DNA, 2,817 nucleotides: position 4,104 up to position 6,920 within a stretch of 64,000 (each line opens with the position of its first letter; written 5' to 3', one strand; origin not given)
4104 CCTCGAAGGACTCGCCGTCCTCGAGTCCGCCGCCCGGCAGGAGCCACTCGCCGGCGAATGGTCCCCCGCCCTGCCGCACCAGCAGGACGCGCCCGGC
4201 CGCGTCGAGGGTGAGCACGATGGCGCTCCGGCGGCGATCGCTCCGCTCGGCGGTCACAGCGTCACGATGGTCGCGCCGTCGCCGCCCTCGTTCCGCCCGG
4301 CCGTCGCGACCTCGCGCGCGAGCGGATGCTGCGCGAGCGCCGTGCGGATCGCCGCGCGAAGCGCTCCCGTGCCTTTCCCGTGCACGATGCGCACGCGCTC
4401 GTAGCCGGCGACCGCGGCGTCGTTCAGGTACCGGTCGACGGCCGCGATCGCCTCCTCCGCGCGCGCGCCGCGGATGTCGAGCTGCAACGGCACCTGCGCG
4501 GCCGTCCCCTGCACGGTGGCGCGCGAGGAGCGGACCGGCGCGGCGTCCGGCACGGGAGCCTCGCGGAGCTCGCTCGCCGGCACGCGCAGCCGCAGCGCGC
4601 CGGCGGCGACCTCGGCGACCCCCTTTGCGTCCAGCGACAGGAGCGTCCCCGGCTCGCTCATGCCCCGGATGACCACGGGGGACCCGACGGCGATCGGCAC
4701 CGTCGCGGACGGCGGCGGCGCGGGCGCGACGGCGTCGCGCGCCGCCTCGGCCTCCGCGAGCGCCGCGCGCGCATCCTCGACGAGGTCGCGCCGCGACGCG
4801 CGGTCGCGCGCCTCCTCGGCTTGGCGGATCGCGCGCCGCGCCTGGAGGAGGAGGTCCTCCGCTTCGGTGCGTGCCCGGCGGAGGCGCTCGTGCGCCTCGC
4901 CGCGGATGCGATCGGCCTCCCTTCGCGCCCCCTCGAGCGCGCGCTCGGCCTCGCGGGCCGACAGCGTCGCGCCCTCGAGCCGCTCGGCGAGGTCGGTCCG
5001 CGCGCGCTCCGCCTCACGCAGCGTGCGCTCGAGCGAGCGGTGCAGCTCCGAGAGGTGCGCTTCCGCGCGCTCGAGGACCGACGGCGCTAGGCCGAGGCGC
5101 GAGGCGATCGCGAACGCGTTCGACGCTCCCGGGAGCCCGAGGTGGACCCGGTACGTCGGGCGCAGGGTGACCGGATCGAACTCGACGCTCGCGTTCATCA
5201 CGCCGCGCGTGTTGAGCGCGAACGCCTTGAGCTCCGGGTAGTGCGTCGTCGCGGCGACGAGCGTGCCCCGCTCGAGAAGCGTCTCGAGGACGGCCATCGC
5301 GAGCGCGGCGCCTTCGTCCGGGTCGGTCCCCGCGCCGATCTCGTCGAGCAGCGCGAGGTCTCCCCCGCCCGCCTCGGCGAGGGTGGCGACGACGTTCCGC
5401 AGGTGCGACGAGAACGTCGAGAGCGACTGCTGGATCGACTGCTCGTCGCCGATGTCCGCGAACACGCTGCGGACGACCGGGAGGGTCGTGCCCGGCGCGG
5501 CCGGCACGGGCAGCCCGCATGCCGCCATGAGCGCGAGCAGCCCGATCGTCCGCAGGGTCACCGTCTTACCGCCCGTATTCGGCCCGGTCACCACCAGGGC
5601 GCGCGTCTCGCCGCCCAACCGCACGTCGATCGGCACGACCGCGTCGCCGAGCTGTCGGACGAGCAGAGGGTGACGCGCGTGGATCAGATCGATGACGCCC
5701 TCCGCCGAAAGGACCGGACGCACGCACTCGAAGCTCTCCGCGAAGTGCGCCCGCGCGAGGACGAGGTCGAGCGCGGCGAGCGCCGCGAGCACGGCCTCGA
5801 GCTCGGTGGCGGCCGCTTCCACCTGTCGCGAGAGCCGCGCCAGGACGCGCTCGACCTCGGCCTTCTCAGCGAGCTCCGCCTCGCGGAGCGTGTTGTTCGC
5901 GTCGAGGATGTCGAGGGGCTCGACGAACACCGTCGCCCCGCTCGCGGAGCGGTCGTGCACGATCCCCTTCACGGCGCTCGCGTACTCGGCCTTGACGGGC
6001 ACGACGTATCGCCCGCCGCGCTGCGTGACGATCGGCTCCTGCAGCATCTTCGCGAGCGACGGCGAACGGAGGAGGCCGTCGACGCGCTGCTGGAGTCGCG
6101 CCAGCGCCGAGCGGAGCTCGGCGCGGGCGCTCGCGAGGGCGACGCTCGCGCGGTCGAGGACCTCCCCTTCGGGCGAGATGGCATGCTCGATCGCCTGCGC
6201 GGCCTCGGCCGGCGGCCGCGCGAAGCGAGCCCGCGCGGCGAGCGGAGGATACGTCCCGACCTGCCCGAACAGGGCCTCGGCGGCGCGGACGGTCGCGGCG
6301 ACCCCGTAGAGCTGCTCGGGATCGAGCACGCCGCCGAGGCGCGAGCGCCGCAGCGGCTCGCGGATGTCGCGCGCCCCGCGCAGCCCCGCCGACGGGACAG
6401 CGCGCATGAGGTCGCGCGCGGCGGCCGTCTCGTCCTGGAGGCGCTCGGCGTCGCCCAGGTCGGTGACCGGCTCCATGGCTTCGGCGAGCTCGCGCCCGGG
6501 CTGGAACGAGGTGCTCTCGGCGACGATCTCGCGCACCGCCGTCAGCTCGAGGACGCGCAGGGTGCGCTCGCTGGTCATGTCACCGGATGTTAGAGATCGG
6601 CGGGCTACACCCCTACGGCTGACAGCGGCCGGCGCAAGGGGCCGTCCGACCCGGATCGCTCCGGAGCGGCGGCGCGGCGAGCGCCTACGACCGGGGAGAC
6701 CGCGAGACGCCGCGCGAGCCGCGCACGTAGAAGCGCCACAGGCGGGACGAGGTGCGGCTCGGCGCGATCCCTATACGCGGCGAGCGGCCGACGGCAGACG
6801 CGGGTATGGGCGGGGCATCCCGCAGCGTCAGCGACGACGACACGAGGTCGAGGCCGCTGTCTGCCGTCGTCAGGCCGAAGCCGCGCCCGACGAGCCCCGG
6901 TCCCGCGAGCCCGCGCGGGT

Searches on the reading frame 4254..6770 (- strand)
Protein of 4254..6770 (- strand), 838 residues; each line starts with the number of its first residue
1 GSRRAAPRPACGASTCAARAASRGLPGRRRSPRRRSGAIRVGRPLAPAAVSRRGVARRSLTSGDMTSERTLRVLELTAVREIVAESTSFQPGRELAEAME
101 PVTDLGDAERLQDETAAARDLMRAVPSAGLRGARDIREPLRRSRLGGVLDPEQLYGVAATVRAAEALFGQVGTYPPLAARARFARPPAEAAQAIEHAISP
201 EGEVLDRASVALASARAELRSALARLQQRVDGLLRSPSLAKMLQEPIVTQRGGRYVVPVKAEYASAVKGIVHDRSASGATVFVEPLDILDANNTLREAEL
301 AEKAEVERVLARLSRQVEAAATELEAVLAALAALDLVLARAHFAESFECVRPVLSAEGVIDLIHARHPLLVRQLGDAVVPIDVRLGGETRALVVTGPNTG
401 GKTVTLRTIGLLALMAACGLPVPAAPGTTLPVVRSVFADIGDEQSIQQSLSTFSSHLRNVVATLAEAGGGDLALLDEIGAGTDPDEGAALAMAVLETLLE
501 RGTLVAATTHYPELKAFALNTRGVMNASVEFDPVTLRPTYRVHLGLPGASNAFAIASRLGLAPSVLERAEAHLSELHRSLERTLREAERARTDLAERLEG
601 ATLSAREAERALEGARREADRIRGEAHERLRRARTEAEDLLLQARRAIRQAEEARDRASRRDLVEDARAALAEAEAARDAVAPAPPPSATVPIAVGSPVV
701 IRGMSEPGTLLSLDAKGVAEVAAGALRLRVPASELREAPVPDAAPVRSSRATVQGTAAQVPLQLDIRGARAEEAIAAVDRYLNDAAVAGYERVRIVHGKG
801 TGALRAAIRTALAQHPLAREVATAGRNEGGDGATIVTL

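Call 47: search_protein_families(library=pfam, proteins=[window:4254-6770:-])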
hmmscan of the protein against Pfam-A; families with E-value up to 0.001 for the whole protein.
window:4254-6770:- (838 aa): 3 families
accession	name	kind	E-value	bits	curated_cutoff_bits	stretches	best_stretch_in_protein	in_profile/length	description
PF00488.27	MutS_V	-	4.2e-29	102.3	30.2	1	393-576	2-187/188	MutS domain V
PF01713.27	Smr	-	1.6e-23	83.1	25.7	1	764-838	1-76/77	Smr domain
PF20297.4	MSSS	-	1e-05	25.5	26.8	1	695-735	1-42/42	MutS2 and Smr-associated SH3 domain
